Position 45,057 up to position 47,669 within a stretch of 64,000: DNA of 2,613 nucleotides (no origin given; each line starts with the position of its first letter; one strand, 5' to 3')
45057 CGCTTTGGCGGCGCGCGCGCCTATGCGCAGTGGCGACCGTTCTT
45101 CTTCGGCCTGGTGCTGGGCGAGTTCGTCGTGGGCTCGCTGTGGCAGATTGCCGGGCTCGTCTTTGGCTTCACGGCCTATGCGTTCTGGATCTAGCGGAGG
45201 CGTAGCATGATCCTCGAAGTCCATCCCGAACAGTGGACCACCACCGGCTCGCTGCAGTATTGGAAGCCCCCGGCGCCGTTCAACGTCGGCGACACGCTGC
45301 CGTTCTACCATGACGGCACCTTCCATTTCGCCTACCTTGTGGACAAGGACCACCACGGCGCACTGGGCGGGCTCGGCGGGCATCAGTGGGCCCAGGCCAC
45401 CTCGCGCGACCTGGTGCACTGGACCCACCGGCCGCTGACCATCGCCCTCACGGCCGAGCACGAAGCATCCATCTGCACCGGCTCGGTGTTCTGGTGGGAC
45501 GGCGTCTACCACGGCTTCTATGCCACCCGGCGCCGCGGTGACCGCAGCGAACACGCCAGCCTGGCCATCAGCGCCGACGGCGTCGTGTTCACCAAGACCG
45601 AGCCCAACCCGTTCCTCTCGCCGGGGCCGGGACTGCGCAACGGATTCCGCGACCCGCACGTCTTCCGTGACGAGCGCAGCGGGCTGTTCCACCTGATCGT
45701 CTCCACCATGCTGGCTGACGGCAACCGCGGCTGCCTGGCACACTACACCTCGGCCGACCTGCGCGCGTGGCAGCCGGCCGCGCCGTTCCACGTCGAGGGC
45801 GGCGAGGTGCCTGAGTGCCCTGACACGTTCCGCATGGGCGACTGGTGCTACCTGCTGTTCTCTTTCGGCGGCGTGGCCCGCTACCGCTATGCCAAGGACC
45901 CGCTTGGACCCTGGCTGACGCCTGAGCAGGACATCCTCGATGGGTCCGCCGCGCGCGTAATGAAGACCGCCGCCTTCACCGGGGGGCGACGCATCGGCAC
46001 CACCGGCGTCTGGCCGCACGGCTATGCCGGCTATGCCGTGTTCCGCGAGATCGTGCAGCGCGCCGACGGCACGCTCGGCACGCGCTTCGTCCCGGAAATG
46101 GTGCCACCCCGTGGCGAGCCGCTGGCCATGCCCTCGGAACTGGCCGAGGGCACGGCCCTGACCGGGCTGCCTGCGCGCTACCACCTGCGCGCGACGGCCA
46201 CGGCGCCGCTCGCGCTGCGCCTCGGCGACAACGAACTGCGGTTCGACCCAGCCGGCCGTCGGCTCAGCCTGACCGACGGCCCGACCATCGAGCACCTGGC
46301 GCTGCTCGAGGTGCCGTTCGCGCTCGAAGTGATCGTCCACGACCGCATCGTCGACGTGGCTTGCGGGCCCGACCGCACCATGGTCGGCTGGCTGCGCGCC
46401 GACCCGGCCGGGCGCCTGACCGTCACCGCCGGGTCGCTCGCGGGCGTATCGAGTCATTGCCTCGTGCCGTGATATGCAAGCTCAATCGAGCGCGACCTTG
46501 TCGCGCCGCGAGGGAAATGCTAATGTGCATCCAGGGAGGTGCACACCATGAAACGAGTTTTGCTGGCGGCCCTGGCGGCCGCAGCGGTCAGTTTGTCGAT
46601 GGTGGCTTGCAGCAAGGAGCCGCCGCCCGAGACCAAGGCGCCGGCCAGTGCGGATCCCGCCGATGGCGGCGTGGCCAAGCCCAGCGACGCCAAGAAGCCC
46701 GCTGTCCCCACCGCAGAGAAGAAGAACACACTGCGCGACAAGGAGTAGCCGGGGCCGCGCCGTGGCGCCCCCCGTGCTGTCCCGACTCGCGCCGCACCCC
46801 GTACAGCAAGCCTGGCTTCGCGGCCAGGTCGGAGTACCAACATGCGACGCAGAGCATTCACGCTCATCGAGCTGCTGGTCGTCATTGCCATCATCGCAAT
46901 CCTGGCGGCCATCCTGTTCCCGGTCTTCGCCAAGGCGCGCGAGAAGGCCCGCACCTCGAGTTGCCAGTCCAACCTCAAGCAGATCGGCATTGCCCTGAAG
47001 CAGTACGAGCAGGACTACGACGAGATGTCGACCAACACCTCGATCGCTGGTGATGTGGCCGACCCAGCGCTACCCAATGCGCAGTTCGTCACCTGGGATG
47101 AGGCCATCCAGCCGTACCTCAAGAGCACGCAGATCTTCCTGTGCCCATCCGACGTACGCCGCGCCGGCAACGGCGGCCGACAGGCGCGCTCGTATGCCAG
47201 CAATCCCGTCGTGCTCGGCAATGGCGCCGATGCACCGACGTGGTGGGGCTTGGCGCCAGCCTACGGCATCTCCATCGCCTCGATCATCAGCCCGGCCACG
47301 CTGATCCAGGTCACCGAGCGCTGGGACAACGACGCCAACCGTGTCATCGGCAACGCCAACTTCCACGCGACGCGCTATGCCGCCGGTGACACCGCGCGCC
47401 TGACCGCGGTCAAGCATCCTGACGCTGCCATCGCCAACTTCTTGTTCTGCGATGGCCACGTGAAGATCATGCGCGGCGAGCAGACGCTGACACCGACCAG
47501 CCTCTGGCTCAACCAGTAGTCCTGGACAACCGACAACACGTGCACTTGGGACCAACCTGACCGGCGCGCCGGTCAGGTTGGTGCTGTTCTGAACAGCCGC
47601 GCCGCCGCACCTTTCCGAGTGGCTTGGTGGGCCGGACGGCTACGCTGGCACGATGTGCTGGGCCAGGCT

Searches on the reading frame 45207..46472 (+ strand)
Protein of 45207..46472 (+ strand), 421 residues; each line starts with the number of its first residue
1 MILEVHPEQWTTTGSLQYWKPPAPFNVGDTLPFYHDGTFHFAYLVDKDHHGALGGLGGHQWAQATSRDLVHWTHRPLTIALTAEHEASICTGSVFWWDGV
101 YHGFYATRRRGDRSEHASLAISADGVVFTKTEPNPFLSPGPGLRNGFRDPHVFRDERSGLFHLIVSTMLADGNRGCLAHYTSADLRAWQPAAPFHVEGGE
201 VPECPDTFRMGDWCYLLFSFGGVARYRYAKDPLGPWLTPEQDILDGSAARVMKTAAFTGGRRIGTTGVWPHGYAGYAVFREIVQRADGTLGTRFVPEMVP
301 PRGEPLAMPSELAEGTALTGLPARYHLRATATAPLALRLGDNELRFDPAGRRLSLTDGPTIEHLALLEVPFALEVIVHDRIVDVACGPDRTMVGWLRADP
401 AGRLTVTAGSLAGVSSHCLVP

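Call 12: search_protein_families(library=pfam, proteins=[window:45207-46472:+], max_evalue=0.001)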
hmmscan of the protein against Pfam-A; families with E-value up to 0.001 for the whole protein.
window:45207-46472:+ (421 aa): 2 families
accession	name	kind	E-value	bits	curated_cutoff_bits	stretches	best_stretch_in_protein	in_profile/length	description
PF00251.26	Glyco_hydro_32N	-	6.4e-24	85.5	22.1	1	32-219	15-209/307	Glycosyl hydrolases family 32 N-terminal domain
PF04616.20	Glyco_hydro_43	-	1.9e-06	27.9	32.2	1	63-243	37-229/288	Glycosyl hydrolases family 43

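Call 73: search_protein_families(library=ncbifam, proteins=[window:45207-46472:+], max_evalue=0.00001)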
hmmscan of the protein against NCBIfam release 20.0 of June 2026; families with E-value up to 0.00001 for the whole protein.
window:45207-46472:+ (421 aa): 2 families
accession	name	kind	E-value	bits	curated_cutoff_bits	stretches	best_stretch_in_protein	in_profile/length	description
TIGR01322.1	scrB_fam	subfamily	8e-16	57.8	356.4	1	34-226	34-230/447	sucrose-6-phosphate hydrolase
NF041092.1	beta-fruc_BfrA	equivalog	2.5e-14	52.9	900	1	36-222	25-209/433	beta-fructosidase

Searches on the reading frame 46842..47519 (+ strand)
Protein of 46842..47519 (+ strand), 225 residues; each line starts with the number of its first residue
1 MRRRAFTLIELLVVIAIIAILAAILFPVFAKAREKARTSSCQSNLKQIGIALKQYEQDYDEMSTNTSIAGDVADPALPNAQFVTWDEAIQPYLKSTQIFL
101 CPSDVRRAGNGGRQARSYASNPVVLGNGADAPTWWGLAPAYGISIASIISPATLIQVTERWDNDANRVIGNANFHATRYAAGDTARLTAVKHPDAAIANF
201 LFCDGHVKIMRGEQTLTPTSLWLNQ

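Call 12: search_protein_families(library=pfam, proteins=[window:46842-47519:+], max_evalue=0.001)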
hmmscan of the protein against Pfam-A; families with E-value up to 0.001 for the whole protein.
window:46842-47519:+ (225 aa): 2 families
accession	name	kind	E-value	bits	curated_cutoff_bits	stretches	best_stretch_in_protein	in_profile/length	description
PF07596.16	SBP_bac_10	-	4.8e-14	53.5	23.3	1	31-62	2-33/268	Protein of unknown function (DUF1559)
PF07963.17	N_methyl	-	1.7e-08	34.1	21.2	1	2-26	3-27/27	Prokaryotic N-terminal methylation motif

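Call 73: search_protein_families(library=ncbifam, proteins=[window:46842-47519:+], max_evalue=0.00001)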
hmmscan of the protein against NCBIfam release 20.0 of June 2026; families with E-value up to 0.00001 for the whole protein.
window:46842-47519:+ (225 aa): 6 families
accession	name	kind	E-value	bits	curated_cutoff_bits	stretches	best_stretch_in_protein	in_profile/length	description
NF041775.1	typeIV_PilA_Myxo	equivalog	1.8e-11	44.4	400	1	2-64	9-71/214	type IV pilin protein PilA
TIGR01710.1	typeII_sec_gspG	equivalog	2.1e-10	40.7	88.85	1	4-76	1-74/134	type II secretion system major pseudopilin GspG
NF040999.1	pilin_ComGC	equivalog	8.2e-09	35.6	75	1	4-66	2-64/84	competence type IV pilus major pilin ComGC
TIGR02532.1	IV_pilin_GFxxxE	domain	5.1e-08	32.4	16.3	1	3-25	1-23/24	prepilin-type N-terminal cleavage/methylation domain-containing protein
NF007862.0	PRK10574.1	equivalog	2.3e-07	31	138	1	2-37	3-38/145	prepilin peptidase-dependent pilin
TIGR01708.2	typeII_sec_gspH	equivalog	9.5e-06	25.7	80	0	4-38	2-36/169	type II secretion system minor pseudopilin GspH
